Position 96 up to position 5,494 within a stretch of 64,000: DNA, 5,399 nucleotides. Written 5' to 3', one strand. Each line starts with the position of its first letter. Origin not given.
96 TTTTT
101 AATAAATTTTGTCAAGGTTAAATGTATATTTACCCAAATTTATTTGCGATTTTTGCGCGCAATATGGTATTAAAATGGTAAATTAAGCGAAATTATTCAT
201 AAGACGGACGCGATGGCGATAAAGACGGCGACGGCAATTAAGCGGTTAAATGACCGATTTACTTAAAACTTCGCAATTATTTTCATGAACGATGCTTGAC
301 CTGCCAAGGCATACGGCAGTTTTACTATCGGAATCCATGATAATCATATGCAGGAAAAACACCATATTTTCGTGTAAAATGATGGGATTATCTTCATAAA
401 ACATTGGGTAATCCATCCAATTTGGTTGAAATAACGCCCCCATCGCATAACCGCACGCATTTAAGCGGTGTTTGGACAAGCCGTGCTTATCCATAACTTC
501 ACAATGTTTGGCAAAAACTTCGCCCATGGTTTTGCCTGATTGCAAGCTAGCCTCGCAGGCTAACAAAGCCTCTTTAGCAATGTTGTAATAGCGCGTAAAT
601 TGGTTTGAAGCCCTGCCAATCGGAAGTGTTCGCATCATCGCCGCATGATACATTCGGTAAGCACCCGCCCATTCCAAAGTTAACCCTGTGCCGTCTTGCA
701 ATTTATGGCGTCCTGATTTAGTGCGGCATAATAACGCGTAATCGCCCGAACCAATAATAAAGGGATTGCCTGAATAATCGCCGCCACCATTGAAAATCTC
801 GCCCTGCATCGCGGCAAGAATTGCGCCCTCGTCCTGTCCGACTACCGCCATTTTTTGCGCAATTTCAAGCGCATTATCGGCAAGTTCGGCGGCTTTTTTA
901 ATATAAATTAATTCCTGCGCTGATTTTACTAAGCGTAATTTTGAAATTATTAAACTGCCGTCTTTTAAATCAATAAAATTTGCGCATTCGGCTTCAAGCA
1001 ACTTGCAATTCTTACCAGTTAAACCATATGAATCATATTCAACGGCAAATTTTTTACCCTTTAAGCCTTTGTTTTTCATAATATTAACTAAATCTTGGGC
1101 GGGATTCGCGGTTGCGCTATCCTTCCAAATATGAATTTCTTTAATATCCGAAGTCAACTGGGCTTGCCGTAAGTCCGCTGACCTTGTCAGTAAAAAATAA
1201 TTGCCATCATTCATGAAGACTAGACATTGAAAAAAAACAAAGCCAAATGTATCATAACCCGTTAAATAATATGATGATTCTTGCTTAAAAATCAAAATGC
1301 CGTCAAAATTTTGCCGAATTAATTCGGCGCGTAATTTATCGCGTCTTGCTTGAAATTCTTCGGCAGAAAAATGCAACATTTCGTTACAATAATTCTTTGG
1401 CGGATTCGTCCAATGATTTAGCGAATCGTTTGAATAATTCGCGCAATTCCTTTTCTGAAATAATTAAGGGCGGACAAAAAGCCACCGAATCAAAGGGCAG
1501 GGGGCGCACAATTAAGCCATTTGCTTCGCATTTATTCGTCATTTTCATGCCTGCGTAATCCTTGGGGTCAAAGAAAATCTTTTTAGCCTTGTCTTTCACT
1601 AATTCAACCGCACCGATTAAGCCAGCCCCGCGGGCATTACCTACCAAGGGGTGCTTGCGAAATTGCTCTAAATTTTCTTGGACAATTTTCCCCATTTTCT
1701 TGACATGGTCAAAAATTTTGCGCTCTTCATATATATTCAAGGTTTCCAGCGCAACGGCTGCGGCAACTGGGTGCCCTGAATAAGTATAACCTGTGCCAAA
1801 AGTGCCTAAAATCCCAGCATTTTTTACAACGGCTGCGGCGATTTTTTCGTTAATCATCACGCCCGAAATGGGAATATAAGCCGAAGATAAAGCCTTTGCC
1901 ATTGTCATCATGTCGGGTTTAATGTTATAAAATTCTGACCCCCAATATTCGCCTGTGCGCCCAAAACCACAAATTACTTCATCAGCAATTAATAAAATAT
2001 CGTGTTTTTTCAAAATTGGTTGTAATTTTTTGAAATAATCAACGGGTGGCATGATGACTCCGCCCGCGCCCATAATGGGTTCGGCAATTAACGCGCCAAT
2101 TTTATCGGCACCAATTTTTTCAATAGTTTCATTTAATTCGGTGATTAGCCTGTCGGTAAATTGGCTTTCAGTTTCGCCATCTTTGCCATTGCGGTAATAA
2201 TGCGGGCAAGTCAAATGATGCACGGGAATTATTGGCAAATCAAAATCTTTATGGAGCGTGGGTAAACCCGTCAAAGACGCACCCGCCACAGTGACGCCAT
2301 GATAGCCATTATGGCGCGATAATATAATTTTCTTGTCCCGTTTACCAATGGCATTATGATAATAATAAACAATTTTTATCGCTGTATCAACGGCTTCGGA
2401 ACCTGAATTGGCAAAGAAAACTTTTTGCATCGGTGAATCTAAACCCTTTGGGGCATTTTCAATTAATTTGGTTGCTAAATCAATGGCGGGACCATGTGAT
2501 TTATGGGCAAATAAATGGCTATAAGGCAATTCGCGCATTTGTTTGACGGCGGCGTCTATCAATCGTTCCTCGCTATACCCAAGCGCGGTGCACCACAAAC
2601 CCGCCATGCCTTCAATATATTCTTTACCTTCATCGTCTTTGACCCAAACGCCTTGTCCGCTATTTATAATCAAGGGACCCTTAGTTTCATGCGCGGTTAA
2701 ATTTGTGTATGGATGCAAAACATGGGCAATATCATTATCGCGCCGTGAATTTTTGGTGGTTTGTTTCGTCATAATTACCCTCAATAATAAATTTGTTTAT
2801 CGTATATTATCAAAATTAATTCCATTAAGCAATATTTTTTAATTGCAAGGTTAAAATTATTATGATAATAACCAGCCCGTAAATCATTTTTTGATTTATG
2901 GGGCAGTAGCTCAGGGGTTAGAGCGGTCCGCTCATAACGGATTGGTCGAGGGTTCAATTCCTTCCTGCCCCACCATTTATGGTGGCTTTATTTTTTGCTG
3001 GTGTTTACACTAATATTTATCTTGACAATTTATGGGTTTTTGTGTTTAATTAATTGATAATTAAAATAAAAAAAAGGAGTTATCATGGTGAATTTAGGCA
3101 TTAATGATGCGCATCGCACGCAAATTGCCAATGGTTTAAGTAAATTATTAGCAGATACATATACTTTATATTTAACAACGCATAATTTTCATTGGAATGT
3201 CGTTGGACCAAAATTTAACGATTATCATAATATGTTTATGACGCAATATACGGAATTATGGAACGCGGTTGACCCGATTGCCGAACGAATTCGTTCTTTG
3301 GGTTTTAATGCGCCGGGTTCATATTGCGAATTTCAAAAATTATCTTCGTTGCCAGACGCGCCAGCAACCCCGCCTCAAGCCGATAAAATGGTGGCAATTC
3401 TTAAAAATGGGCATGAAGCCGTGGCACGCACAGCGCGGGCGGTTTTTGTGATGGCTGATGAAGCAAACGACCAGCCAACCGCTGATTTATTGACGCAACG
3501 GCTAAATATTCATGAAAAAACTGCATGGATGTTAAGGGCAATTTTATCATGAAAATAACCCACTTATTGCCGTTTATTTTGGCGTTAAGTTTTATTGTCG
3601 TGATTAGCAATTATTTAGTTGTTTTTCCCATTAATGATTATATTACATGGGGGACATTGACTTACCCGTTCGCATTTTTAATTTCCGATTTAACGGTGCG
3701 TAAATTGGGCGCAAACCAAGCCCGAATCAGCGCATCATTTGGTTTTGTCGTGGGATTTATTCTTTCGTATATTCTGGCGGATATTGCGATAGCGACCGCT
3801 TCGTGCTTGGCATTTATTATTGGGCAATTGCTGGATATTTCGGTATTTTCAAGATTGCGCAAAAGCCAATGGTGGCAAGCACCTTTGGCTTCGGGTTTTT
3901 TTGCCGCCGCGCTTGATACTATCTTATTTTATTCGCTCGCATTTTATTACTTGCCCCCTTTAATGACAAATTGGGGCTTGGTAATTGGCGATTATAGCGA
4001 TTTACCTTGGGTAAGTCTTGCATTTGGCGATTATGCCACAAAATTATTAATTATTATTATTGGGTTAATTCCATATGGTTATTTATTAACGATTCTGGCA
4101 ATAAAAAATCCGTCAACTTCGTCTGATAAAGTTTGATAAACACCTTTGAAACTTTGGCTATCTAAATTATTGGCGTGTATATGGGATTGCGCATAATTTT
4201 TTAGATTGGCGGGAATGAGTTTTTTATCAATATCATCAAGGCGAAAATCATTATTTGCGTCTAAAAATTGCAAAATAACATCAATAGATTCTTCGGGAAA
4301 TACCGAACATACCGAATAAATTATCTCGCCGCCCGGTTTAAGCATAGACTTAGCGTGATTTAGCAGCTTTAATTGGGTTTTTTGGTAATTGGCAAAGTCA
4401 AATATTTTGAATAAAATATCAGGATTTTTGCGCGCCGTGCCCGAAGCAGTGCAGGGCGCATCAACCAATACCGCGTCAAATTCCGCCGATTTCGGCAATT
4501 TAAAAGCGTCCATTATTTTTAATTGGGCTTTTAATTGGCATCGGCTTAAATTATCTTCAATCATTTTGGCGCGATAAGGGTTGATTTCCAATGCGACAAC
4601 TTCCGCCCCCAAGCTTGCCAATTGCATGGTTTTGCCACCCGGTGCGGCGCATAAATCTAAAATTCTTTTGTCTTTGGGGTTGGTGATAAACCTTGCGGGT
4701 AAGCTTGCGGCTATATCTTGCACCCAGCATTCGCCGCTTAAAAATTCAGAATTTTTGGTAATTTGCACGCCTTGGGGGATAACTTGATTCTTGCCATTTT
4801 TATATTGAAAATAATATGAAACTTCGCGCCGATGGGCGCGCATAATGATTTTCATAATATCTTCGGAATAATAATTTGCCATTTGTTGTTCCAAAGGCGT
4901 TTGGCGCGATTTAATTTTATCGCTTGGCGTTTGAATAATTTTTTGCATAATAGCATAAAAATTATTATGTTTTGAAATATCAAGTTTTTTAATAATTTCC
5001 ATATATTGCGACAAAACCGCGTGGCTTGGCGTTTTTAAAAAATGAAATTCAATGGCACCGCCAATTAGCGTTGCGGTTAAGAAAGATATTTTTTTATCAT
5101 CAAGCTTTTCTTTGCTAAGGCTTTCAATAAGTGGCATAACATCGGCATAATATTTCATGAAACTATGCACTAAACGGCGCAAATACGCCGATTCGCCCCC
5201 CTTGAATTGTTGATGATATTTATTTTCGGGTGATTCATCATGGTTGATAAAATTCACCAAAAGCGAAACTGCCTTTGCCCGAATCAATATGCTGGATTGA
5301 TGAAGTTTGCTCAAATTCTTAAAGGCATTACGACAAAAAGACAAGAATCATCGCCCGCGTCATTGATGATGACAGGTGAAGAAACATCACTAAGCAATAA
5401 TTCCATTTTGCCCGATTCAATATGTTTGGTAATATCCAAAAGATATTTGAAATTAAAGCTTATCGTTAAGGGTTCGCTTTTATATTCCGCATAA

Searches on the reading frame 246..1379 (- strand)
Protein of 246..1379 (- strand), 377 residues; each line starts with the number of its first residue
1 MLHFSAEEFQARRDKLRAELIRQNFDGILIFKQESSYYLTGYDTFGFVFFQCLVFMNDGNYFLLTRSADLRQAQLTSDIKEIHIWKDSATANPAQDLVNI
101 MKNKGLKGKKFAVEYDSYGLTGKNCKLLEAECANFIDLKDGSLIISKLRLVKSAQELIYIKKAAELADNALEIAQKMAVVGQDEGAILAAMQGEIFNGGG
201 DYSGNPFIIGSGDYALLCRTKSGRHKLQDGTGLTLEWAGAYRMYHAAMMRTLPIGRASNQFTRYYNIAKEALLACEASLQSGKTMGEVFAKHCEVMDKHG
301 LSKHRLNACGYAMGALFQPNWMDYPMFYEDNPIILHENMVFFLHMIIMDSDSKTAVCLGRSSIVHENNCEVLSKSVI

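Call 14: search_protein_families(library=pfam, proteins=[window:246-1379:-], max_evalue=0.00001)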
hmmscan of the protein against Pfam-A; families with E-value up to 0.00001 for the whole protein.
window:246-1379:- (377 aa): 2 families
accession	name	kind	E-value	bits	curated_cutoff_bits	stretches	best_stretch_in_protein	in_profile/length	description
PF00557.29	Peptidase_M24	-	4.1e-25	89.2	23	1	160-368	3-203/208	Metallopeptidase family M24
PF01321.24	Creatinase_N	-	1.2e-18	68.3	22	1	12-151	1-128/128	Creatinase/Prolidase N-terminal domain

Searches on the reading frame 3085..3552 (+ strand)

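Call 14: search_protein_families(library=pfam, proteins=[window:3085-3552:+], max_evalue=0.00001)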
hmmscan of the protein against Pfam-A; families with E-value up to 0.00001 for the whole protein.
window:3085-3552:+ (155 aa): 1 family
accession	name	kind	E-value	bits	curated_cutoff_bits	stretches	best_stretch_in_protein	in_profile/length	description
PF00210.30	Ferritin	-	2.7e-26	92.6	24.5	1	17-154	3-136/142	Ferritin-like domain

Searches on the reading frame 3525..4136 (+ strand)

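Call 14: search_protein_families(library=pfam, proteins=[window:3525-4136:+], max_evalue=0.00001)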
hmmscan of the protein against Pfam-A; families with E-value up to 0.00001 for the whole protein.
window:3525-4136:+ (203 aa): 1 family
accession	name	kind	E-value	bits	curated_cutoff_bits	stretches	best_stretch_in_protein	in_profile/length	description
PF02592.20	Vut_1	-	5.7e-18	66.2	27.2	1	88-187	67-151/152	Putative vitamin uptake transporter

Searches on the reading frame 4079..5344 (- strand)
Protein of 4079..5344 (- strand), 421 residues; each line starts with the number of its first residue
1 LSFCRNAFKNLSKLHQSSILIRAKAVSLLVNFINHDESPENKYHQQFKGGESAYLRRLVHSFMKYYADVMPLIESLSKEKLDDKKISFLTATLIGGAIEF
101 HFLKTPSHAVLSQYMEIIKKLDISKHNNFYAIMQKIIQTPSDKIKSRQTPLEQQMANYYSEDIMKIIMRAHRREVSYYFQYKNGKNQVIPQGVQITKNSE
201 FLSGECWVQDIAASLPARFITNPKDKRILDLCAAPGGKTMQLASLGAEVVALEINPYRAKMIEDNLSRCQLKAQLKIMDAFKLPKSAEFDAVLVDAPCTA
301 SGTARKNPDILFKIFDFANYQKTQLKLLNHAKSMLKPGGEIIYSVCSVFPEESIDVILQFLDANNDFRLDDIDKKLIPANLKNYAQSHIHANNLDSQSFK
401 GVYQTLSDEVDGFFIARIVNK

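Call 14: search_protein_families(library=pfam, proteins=[window:4079-5344:-], max_evalue=0.00001)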
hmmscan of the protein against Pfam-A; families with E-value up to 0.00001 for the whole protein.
window:4079-5344:- (421 aa): 5 families
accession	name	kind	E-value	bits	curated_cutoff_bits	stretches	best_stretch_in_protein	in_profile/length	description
PF01189.24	Methyltr_RsmB-F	-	1.7e-39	136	27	1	224-418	8-198/199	16S rRNA methyltransferase RsmB/F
PF01029.23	NusB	-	2.9e-08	34.6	23.1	1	36-129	31-123/133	NusB family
PF13847.12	Methyltransf_31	-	8.9e-08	32.4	27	1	224-347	3-113/145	Methyltransferase domain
PF13649.12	Methyltransf_25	-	2e-07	32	27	0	228-294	1-70/97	Methyltransferase domain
PF01728.25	FtsJ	-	2.2e-06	28.2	24.1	1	221-362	19-153/181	FtsJ-like methyltransferase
